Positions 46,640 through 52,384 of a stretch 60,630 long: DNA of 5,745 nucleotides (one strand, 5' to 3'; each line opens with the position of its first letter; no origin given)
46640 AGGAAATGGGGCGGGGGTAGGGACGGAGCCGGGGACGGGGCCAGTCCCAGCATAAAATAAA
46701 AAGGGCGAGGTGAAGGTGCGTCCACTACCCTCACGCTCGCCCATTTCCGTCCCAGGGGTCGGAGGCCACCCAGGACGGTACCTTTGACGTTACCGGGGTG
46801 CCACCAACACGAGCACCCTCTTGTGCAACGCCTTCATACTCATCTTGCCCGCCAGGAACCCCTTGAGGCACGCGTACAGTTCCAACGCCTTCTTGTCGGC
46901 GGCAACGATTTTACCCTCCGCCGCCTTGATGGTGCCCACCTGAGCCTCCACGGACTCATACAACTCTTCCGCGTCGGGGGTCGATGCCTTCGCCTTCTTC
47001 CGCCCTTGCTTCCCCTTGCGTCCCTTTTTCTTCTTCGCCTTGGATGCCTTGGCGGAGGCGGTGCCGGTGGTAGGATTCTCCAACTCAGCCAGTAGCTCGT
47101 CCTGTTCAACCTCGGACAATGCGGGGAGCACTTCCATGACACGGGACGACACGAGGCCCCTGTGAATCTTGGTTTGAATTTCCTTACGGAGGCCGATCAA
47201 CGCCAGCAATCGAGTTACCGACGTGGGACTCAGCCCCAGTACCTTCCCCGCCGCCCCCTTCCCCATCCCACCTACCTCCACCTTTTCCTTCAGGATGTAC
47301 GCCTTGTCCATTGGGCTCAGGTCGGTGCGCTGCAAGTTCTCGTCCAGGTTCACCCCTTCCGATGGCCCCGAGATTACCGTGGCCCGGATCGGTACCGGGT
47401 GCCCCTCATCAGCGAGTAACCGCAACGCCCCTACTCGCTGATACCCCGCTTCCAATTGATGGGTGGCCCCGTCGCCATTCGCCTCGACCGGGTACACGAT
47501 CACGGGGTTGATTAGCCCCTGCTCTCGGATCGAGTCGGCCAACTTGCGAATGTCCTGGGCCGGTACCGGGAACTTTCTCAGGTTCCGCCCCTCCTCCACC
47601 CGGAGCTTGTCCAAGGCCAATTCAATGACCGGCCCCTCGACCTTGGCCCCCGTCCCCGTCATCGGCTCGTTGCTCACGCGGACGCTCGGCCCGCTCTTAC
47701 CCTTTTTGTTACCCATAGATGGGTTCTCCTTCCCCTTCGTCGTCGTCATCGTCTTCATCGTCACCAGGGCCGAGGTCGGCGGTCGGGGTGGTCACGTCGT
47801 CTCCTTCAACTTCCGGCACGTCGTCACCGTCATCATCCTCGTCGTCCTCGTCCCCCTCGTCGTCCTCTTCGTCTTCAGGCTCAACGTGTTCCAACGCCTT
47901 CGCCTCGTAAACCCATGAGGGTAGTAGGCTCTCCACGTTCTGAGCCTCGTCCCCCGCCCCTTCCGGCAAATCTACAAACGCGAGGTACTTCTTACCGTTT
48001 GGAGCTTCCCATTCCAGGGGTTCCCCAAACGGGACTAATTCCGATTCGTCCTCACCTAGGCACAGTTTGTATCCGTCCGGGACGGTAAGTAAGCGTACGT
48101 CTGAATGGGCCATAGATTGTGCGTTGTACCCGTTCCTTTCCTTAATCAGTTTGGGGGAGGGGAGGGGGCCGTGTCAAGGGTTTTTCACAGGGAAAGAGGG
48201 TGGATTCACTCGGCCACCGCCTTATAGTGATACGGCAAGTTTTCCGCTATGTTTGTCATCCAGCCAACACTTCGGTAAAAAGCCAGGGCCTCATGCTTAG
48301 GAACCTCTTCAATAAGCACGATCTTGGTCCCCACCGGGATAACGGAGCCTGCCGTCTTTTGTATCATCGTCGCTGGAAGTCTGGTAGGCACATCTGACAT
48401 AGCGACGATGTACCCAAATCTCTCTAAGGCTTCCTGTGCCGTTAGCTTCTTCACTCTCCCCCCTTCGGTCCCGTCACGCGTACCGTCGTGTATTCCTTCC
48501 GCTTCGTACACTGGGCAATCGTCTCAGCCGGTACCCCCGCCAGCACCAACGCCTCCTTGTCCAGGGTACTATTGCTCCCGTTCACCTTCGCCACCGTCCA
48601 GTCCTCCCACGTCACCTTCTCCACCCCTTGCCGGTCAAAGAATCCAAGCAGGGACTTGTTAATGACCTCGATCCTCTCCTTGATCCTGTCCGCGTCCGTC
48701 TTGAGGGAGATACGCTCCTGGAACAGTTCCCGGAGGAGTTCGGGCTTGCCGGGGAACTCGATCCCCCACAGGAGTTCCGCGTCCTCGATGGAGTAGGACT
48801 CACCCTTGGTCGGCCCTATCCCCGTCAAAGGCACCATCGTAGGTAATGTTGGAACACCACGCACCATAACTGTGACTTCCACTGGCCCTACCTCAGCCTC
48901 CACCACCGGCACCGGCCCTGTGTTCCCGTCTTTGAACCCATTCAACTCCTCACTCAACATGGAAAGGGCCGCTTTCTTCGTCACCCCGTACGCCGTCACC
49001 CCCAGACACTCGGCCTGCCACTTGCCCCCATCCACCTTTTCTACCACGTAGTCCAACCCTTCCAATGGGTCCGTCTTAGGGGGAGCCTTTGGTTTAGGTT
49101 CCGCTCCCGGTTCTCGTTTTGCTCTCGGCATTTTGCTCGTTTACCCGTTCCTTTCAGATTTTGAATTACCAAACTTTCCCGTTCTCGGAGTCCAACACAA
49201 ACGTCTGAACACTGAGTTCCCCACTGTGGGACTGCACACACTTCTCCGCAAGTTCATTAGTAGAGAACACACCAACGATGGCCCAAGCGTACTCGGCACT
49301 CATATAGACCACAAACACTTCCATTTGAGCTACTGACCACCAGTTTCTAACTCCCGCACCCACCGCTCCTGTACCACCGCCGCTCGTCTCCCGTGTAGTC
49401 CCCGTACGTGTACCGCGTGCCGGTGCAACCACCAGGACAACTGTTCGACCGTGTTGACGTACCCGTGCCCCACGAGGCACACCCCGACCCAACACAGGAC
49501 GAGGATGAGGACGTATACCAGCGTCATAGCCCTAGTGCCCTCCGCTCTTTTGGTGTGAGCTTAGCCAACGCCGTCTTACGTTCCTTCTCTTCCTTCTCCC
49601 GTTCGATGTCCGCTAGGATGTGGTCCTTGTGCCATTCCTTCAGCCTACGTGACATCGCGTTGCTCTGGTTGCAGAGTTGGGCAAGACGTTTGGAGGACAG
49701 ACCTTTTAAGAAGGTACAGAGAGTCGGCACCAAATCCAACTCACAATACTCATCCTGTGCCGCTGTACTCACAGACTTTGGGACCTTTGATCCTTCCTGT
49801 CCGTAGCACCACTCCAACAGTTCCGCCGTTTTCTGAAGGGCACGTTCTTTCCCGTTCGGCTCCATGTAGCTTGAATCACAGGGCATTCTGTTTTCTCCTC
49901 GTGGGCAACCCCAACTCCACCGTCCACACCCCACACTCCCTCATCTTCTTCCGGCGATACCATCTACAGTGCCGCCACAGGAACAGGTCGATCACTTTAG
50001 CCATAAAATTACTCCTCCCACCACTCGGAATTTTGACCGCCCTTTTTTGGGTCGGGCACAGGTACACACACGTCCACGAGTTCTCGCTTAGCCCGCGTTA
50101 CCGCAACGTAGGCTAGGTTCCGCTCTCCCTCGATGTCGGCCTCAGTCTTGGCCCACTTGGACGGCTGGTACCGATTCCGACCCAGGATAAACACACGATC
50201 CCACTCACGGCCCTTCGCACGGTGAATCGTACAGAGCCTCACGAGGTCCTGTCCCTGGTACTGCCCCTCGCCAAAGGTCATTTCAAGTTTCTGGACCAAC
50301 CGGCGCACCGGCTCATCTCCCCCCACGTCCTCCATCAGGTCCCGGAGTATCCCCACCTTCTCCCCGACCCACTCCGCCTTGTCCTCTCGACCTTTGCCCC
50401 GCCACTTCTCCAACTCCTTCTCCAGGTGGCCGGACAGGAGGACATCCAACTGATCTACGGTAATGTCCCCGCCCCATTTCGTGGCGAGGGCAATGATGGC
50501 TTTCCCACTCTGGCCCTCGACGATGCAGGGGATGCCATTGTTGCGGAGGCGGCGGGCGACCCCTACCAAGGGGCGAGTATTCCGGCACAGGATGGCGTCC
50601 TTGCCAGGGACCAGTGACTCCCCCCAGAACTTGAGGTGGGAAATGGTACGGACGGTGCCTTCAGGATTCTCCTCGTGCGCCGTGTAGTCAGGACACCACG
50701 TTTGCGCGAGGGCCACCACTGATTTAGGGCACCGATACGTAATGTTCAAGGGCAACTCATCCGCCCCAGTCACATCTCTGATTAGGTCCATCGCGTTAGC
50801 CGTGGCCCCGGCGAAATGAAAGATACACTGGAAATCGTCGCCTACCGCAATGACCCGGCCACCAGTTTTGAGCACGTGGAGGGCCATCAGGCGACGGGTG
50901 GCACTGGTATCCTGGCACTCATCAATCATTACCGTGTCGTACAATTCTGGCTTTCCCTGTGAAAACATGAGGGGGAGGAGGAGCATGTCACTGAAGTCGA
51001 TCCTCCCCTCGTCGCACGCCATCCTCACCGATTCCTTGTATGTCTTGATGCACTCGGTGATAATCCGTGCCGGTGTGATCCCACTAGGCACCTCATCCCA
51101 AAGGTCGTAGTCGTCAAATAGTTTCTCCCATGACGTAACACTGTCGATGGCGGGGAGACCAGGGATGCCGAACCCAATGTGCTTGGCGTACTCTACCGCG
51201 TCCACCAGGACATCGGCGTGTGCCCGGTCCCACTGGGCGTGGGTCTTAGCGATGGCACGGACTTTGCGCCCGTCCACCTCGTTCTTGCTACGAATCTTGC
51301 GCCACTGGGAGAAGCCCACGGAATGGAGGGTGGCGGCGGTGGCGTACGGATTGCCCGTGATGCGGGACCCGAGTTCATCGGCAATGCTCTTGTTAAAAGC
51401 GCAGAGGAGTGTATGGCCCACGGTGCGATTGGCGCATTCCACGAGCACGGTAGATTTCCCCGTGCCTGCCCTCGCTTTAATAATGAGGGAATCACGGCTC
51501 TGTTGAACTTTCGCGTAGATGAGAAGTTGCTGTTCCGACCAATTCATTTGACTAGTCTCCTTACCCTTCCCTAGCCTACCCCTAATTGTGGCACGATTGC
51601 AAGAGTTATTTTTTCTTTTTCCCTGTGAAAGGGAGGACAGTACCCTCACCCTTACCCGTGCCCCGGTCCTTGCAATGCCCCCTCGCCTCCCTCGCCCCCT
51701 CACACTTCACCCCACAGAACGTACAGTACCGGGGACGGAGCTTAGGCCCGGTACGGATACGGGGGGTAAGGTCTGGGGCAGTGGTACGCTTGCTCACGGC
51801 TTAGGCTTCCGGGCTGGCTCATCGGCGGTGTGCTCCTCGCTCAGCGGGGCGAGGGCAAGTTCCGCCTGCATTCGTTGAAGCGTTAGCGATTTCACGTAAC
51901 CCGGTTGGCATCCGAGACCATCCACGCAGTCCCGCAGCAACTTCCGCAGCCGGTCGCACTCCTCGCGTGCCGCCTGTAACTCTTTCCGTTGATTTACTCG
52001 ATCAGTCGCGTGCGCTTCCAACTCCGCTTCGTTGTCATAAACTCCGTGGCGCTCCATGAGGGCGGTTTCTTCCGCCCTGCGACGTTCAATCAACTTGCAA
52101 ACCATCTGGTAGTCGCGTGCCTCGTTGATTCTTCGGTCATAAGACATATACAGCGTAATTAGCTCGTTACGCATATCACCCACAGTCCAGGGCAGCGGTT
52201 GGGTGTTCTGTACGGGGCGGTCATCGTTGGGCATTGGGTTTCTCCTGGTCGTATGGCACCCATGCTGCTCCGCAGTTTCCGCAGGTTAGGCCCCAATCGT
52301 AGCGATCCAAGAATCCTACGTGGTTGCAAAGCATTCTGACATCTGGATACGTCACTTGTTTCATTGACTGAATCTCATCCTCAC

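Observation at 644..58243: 13-nt motif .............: 12 exact copies, locked to gene direction and parked just upstream of start codons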

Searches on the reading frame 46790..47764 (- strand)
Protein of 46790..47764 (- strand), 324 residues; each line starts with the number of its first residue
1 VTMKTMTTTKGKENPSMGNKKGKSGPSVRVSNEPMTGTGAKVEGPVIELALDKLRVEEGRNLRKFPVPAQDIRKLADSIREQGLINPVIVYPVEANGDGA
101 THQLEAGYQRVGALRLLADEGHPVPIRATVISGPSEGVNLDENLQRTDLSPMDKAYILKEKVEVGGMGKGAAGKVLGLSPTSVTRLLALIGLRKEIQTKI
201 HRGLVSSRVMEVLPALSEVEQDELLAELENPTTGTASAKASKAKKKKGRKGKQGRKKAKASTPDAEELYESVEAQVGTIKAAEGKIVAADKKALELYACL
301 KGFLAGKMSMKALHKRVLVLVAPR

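Call 14: search_protein_families(library=pfam, proteins=[window:46790-47764:-], max_evalue=0.01)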
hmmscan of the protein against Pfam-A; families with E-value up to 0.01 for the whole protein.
window:46790-47764:- (324 aa): 2 families
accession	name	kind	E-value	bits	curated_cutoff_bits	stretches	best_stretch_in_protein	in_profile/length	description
PF17762.8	HTH_ParB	-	2.3e-06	28.1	22.6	1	148-227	2-82/102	ParB HTH domain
PF02195.25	ParB_N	-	0.00085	19.8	26.3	1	68-124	23-75/95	ParB N-terminal domain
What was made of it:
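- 46790..47764 (-): ParB-family protein (ParB_N plus HTH_ParB). It has no ParA partner and is the best candidate reader of the motif. Pfam (call 14).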

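Call 15: search_protein_families(library=phrogs, proteins=[window:46790-47764:-], max_evalue=0.001)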
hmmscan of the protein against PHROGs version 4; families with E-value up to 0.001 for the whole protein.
window:46790-47764:- (324 aa): 7 families
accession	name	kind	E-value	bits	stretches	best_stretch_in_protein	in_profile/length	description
phrog_3264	-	DNA, RNA and nucleotide metabolism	2.4e-16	61.3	1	35-272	38-240/337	ParB-like partition protein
phrog_4715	-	DNA, RNA and nucleotide metabolism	9.3e-15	55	1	61-274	161-395/630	ParB-like partition protein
phrog_7783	-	unknown function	4.5e-10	39.8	1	60-230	15-185/634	-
phrog_1033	-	DNA, RNA and nucleotide metabolism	1.5e-09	39.1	1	46-276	33-254/334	ParB-like partition protein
phrog_6218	-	DNA, RNA and nucleotide metabolism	5.4e-08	33.4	1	58-232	17-182/506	ParB-like partition protein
phrog_21315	-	unknown function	7.1e-05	22.9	1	66-259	26-210/415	-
phrog_3951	-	unknown function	0.00038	21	1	43-121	15-90/301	-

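Call 63: search_solved_structures(query=window:46790-47764:-, max_evalue=0.01, show_alignments=2)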
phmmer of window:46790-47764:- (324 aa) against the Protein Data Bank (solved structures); distinct sequences matched with E-value up to 0.01: 13.
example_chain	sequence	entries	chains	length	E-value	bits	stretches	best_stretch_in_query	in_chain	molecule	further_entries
1vz0_A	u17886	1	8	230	3e-10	43.1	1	44-216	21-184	Chromosome-partitioning protein Spo0J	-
4umk_A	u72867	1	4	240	1.2e-09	41.1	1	45-225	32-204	PROBABLE CHROMOSOME-PARTITIONING PROTEIN PARB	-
7ng0_A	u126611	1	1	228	4.1e-09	39.3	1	70-237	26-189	Nucleoid occlusion protein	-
7nfu_A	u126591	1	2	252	5.5e-09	38.9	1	70-237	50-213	Nucleoid occlusion protein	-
7ol9_A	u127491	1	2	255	5.6e-09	38.9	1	70-257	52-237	Nucleoid occlusion protein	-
6t1f_A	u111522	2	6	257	1.7e-07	34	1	65-255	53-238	Chromosome-partitioning protein ParB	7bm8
7o0n_A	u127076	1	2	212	3.6e-06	29.7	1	68-220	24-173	ParB family protein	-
7bnk_A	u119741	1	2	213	3.9e-06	29.6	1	68-220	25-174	ParB family protein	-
7bnr_A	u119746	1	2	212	3.9e-06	29.6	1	68-220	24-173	ParB family protein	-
8qa8_A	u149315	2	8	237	9e-05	25.1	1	47-230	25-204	Transcriptional repressor protein KorB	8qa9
6sdk_A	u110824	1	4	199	0.0001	24.9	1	71-208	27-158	Stage 0 sporulation protein J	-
1r71_A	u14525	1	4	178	0.00026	23.6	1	134-275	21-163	Transcriptional repressor protein korB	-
6y93_A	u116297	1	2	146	0.0018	20.9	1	137-258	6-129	Nucleoid occlusion protein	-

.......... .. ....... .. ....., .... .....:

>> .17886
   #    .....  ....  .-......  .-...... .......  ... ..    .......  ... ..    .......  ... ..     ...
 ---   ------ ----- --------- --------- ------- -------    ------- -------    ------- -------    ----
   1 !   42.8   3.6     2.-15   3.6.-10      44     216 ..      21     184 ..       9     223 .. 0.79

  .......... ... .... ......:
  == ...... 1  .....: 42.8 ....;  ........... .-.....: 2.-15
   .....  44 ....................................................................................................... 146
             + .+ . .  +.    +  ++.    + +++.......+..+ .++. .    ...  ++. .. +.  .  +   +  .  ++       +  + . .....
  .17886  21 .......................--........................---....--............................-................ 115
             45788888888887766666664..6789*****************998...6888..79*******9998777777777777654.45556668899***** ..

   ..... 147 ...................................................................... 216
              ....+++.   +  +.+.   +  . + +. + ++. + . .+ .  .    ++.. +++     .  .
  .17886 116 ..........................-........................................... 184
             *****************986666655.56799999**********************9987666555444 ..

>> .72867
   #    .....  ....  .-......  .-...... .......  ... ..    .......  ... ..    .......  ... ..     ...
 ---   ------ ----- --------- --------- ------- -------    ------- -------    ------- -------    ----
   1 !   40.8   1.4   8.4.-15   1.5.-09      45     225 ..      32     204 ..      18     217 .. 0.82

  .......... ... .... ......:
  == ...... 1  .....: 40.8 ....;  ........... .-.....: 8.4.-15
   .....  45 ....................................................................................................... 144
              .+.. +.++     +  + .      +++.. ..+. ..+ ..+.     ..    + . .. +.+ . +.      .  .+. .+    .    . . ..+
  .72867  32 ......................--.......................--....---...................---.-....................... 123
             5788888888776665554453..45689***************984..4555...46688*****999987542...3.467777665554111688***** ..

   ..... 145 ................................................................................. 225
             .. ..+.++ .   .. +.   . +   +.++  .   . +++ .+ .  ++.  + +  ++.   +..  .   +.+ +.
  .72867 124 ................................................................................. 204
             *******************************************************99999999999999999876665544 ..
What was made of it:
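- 46790..47764 (-): PDB matches are Spo0J 3e-10, Noc 4e-9 and KorB 9e-5 (call 63).
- On KorB-OB / ParB-parS type system: PDB matches are Spo0J, Noc and KorB (call 63).
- Closest known: KorB operators. Same: A ParB-family protein is encoded here and matches Spo0J, Noc and KorB (call 63).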

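Call 107: search_protein_families(library=ncbifam, proteins=[window:46790-47764:-], max_evalue=0.01)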
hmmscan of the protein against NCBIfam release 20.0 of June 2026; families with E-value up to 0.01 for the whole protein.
window:46790-47764:- (324 aa): 4 families
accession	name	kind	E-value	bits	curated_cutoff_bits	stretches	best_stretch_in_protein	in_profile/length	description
TIGR00180.1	parB_part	domain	1.8e-18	66.9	58.45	1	67-226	24-182/186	ParB/RepB/Spo0J family partition protein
TIGR04285.1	nucleoid_noc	exception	3.1e-16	59.5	315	1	68-292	22-242/255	nucleoid occlusion protein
TIGR03734.1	PRTRC_parB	hypoth_equivalog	7.8e-16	57.7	278.6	1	57-231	3-176/555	PRTRC system ParB family protein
TIGR03454.1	partition_RepB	equivalog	0.00019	20.9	201.5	1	51-188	67-199/325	plasmid partitioning protein RepB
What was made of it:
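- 46790..47764 (-): NCBIfam TIGR00180 scores 66.9 bits against a cut-off of 58.45 (call 107).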

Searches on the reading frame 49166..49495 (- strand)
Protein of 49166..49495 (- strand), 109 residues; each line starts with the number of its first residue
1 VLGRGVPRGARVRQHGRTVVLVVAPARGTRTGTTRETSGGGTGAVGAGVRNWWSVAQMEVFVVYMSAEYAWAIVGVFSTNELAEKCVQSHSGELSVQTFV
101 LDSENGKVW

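Call 83: search_protein_families(library=pfam, proteins=[window:49166-49495:-], max_evalue=0.1)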
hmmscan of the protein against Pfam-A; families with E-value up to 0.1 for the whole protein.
window:49166-49495:- (109 aa): 1 family
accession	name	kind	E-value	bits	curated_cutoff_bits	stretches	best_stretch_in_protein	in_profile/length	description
PF24024.1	DUF7336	-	1.4e-05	25.2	25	1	58-90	1-34/60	Domain of unknown function (DUF7336)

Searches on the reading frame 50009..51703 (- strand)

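Call 7: search_protein_families(library=pfam, proteins=[window:50009-51703:-], max_evalue=0.001)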
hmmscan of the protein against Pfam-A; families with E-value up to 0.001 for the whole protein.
window:50009-51703:- (564 aa): 6 families
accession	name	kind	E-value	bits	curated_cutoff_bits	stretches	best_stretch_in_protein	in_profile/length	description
PF13361.12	UvrD_C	-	6.9e-18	65.6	25.6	1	467-543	262-344/350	UvrD-like helicase C-terminal domain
PF00580.27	UvrD-helicase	-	6.3e-16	59.3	23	1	66-305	9-263/271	UvrD/REP helicase N-terminal domain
PF13245.12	AAA_19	-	7.3e-10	39.6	25.1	1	69-297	10-133/134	AAA domain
PF13538.12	UvrD_C_2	-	1.4e-09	38.1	27.4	1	488-543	2-50/52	UvrD-like helicase C-terminal domain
PF13604.12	AAA_30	-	3.1e-07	30.8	27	1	57-136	4-85/191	AAA domain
PF01443.25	Viral_helicase1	-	3.4e-07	30.7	21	0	488-543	177-225/228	Viral superfamily 1 RNA helicase core domain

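Call 8: search_protein_families(library=phrogs, proteins=[window:50009-51703:-], max_evalue=0.00001)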
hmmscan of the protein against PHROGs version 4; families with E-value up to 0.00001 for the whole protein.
window:50009-51703:- (564 aa): 2 families
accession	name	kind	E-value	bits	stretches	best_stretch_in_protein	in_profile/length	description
phrog_1967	-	DNA, RNA and nucleotide metabolism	8e-92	310.1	1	46-546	144-668/776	DNA helicase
phrog_325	-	DNA, RNA and nucleotide metabolism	1.7e-11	44.1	0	29-129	443-549/986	Dda-like helicase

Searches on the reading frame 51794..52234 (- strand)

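Call 37: search_protein_families(library=pfam, proteins=[window:51794-52234:-], max_evalue=0.01)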
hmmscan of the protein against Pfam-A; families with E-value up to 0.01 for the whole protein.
window:51794-52234:- (146 aa): 1 family
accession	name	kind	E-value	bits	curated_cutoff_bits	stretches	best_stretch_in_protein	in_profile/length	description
PF16533.10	SOAR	-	0.0065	16.8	25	0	69-98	16-45/101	STIM1 Orai1-activating region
